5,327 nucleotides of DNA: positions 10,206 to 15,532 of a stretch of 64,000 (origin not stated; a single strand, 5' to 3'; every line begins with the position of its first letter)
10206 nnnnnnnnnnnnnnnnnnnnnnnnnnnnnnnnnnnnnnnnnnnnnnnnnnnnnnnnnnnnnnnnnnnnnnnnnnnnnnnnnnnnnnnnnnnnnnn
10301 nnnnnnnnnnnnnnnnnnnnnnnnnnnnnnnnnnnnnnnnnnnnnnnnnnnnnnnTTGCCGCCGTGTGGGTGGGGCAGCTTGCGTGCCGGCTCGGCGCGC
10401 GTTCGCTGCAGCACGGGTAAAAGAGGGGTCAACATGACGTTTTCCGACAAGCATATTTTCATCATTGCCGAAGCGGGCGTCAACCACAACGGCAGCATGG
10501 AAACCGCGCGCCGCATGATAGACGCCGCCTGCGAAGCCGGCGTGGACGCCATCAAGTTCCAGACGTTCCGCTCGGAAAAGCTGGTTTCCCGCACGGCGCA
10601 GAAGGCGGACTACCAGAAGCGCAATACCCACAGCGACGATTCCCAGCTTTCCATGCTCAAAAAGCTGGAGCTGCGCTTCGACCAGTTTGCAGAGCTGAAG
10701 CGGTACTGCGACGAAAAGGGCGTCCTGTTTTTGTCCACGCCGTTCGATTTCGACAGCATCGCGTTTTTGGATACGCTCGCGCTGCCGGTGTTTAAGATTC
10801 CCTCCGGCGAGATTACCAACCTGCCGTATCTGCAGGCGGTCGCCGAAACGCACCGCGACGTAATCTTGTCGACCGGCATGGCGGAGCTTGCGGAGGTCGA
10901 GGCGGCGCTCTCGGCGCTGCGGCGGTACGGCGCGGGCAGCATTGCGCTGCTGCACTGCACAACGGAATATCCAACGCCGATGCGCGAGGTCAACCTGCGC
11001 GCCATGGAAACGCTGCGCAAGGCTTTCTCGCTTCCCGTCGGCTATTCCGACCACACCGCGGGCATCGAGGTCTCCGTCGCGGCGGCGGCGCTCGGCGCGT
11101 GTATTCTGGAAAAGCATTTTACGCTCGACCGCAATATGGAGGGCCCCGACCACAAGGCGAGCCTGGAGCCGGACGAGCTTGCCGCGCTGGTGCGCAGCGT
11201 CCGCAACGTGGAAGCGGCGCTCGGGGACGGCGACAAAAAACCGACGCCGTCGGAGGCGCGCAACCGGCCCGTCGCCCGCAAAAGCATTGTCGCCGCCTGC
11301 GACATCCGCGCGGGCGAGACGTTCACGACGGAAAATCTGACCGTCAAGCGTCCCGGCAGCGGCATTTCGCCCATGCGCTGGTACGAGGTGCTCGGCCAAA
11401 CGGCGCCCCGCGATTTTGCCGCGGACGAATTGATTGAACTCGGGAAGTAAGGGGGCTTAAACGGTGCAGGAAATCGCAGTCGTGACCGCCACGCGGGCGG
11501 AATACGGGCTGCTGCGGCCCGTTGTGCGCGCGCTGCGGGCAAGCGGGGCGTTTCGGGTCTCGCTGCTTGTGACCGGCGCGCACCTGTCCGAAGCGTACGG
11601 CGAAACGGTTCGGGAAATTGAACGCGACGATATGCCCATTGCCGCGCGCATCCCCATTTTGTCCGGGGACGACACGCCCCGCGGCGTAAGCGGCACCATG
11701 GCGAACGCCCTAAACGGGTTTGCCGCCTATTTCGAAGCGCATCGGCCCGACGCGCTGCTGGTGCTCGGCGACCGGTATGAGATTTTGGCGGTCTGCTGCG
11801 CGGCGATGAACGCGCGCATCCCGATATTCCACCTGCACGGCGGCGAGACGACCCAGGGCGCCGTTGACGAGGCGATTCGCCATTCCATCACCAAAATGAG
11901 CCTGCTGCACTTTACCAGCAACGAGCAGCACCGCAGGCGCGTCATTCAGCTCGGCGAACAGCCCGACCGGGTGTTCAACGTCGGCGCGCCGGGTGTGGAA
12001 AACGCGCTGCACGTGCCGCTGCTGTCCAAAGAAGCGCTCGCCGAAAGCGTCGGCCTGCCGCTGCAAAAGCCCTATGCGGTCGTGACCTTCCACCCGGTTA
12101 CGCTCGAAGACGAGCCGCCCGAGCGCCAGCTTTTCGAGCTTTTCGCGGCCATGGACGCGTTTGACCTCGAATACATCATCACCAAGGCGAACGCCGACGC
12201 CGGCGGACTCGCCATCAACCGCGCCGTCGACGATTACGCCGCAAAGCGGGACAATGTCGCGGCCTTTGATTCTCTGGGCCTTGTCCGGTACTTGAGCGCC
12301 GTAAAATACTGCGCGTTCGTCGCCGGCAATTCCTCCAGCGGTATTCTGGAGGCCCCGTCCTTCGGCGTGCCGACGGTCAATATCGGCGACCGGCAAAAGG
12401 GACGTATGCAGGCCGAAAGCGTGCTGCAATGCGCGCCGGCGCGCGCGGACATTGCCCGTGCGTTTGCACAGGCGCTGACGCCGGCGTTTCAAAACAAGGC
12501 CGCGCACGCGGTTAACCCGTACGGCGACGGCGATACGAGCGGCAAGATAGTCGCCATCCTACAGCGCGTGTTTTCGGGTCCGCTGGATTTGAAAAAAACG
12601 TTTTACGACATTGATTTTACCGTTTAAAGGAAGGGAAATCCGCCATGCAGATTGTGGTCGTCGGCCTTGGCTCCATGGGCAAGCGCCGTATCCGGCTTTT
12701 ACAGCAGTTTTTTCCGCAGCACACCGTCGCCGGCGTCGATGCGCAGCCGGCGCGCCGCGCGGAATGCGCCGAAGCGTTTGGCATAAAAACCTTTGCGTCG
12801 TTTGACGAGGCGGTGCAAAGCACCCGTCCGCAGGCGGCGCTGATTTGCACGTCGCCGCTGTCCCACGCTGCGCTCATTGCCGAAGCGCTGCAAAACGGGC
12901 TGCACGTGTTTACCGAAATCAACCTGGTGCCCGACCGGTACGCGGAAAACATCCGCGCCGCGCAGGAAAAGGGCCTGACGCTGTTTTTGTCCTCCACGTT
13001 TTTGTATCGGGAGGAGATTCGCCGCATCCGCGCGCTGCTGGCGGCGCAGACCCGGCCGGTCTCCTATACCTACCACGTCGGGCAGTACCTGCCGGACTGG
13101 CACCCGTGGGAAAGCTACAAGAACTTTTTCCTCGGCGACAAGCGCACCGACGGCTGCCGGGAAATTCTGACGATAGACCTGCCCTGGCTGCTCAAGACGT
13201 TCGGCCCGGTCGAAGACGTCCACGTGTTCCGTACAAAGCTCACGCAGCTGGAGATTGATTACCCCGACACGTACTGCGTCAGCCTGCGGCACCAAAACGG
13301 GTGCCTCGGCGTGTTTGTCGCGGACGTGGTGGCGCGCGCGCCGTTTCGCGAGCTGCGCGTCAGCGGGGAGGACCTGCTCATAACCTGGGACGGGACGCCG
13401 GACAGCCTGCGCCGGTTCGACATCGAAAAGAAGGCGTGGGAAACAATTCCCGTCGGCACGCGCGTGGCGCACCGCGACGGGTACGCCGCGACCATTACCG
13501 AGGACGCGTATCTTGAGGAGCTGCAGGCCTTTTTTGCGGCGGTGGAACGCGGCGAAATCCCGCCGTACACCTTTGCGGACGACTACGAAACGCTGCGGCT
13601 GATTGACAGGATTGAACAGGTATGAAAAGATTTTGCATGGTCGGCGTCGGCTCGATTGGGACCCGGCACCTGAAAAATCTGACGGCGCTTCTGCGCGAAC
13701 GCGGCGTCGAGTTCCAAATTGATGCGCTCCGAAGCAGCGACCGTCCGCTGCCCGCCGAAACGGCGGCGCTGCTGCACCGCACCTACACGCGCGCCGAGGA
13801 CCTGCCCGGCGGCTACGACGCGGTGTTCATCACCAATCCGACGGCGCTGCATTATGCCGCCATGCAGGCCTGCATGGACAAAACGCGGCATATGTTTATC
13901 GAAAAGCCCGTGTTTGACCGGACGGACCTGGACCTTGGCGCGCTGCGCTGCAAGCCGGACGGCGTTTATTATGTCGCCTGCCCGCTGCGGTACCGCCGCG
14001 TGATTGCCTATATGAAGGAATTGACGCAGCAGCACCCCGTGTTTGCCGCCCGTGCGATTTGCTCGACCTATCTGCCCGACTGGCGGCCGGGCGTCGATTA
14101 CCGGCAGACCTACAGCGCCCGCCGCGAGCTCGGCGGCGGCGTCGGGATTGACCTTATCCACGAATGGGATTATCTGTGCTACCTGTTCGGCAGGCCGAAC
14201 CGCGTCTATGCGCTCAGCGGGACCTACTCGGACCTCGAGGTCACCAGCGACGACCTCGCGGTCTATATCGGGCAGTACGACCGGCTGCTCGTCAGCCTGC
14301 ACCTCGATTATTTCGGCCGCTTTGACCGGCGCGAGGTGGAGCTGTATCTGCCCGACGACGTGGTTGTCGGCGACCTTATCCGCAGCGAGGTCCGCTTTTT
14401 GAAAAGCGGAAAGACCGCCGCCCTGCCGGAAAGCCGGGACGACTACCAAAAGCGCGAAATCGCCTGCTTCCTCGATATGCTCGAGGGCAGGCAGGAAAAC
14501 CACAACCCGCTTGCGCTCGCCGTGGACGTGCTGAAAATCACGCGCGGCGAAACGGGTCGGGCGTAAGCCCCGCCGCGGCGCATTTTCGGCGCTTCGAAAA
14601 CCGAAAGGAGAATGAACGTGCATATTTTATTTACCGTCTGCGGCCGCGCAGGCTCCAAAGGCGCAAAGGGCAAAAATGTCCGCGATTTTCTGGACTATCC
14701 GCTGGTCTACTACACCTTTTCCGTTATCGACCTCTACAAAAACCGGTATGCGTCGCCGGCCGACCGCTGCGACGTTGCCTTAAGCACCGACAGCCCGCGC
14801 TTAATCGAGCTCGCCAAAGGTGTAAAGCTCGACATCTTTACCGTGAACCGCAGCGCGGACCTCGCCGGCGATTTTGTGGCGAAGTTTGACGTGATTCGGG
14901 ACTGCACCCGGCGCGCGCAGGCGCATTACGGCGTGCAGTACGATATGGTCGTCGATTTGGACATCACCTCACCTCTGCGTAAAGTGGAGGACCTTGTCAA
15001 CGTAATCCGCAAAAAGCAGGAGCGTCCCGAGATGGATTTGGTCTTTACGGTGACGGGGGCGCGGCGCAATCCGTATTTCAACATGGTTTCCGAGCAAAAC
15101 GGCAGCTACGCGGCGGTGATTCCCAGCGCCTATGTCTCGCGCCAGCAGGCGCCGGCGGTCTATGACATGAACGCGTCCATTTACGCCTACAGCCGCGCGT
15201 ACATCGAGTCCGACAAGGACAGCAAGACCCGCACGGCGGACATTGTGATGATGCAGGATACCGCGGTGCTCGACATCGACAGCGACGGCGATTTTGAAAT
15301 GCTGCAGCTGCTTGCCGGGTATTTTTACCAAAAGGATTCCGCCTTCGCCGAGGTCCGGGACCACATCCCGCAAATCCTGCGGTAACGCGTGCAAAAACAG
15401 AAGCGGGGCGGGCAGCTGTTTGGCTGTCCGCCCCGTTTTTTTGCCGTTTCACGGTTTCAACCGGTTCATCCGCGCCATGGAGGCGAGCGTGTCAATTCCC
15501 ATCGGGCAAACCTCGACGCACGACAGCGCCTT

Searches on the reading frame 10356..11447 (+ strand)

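Call 6: search_protein_families(library=pfam, proteins=[window:10356-11447:+], max_evalue=0.001)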
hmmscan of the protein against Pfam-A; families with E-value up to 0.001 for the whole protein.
window:10356-11447:+ (364 aa): 2 families
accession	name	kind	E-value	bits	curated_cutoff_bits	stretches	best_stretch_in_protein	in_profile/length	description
PF03102.20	NeuB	-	1.4e-103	346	22.1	1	54-294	1-241/241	NeuB family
PF08666.17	SAF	-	2.2e-10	41.4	21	1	309-360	2-57/63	SAF domain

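Call 76: search_protein_families(library=ncbifam, proteins=[window:10356-11447:+], max_evalue=0.00001)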
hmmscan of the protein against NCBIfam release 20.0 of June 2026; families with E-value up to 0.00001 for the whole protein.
window:10356-11447:+ (364 aa): 2 families
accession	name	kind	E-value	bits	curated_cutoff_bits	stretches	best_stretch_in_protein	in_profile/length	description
TIGR03569.1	NeuB_NnaB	equivalog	3.7e-154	512.7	399.65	1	34-360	1-329/329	N-acetylneuraminate synthase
TIGR03586.1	PseI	equivalog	1.2e-92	310.6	340.25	1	34-356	2-323/327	pseudaminic acid synthase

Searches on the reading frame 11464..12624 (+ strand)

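Call 6: search_protein_families(library=pfam, proteins=[window:11464-12624:+], max_evalue=0.001)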
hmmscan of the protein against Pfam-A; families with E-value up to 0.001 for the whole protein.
window:11464-12624:+ (387 aa): 2 families
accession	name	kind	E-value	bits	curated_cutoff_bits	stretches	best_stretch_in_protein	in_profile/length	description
PF02350.25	Epimerase_2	-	1.1e-87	294.6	30.6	1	23-366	2-346/347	UDP-N-acetylglucosamine 2-epimerase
PF13579.12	Glyco_trans_4_4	-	9.4e-05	23.2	29.7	1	20-170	10-152/158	Glycosyl transferase 4-like domain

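Call 76: search_protein_families(library=ncbifam, proteins=[window:11464-12624:+], max_evalue=0.00001)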
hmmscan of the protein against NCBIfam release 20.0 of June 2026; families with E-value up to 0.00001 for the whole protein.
window:11464-12624:+ (387 aa): 2 families
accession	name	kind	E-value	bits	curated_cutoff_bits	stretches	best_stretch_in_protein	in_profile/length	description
TIGR03568.1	NeuC_NnaA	equivalog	6.1e-137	456.4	235.9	1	3-366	2-365/365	UDP-N-acetylglucosamine 2-epimerase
TIGR00236.1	wecB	equivalog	6.8e-24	84.7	210.15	1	4-368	3-364/366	non-hydrolyzing UDP-N-acetylglucosamine 2-epimerase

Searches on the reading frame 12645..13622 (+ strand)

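Call 6: search_protein_families(library=pfam, proteins=[window:12645-13622:+], max_evalue=0.001)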
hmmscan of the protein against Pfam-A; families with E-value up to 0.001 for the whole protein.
window:12645-13622:+ (326 aa): 2 families
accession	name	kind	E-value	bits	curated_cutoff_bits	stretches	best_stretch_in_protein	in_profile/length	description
PF01408.29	GFO_IDH_MocA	-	1.3e-17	65.1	24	1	2-114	2-117/120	Oxidoreductase family, NAD-binding Rossmann fold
PF22725.1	GFO_IDH_MocA_C3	-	0.00053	20.4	27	1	178-243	53-120/124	GFO/IDH/MocA C-terminal domain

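Call 76: search_protein_families(library=ncbifam, proteins=[window:12645-13622:+], max_evalue=0.00001)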
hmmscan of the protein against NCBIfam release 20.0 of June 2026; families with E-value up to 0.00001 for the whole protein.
window:12645-13622:+ (326 aa): 2 families
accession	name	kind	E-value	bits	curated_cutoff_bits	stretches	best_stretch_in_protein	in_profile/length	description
TIGR04380.1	myo_inos_iolG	equivalog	1.7e-16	60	355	1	1-115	2-120/330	inositol 2-dehydrogenase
NF040723.1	UDP-GlcNAcDh_Arch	equivalog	1e-07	31.8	450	1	1-114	1-115/302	UDP-N-acetylglucosamine 3-dehydrogenase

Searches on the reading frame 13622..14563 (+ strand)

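Call 26: search_protein_families(library=pfam, proteins=[window:13622-14563:+], max_evalue=0.001)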
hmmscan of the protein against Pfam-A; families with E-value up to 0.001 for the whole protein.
window:13622-14563:+ (314 aa): 3 families
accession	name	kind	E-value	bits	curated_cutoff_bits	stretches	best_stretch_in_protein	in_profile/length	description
PF01408.29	GFO_IDH_MocA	-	4.4e-10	40.7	24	1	3-98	2-96/120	Oxidoreductase family, NAD-binding Rossmann fold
PF22725.1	GFO_IDH_MocA_C3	-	4.3e-07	30.4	27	1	144-238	17-113/124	GFO/IDH/MocA C-terminal domain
PF02894.22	GFO_IDH_MocA_C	-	0.00047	20.5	22.9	1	165-222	33-94/218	Oxidoreductase family, C-terminal alpha/beta domain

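Call 76: search_protein_families(library=ncbifam, proteins=[window:13622-14563:+], max_evalue=0.00001)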
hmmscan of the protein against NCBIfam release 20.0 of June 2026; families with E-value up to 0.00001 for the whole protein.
window:13622-14563:+ (314 aa): 2 families
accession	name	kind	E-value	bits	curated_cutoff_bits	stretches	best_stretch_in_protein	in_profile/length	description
TIGR04380.1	myo_inos_iolG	equivalog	6.8e-12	44.9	355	1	3-207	3-204/330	inositol 2-dehydrogenase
NF040723.1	UDP-GlcNAcDh_Arch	equivalog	7.2e-07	29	450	0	4-100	3-96/302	UDP-N-acetylglucosamine 3-dehydrogenase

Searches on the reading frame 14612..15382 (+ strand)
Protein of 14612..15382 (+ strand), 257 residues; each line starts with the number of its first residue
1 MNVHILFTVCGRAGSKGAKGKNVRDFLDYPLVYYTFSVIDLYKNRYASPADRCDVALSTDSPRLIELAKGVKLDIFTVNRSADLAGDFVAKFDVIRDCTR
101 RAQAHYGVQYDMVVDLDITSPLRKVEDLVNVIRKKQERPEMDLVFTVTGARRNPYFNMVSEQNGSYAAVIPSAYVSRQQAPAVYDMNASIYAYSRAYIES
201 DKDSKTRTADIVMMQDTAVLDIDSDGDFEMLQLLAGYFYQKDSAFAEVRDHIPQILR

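Call 26: search_protein_families(library=pfam, proteins=[window:14612-15382:+], max_evalue=0.001)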
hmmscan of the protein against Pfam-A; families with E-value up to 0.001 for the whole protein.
window:14612-15382:+ (257 aa): 1 family
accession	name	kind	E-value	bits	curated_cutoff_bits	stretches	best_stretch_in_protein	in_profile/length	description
PF02348.25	CTP_transf_3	-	1.6e-08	35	22.6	1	11-214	6-205/217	Cytidylyltransferase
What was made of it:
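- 10434..15385 (+): Second half of the pathway: NeuB-family synthase (10434-11450), hydrolysing 2-epimerase (11464-12627), two GFO/IDH/MocA oxidoreductases (12645-14566), CMP-sugar synthetase (14612-15385). PF02348 (call 26).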

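Call 76: search_protein_families(library=ncbifam, proteins=[window:14612-15382:+], max_evalue=0.00001)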
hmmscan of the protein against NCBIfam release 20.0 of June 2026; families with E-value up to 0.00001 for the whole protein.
window:14612-15382:+ (257 aa): 1 family
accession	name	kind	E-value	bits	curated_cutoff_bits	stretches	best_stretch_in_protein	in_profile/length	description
TIGR03584.1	PseF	equivalog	1.9e-16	60.4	205.7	1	9-233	4-218/222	pseudaminic acid cytidylyltransferase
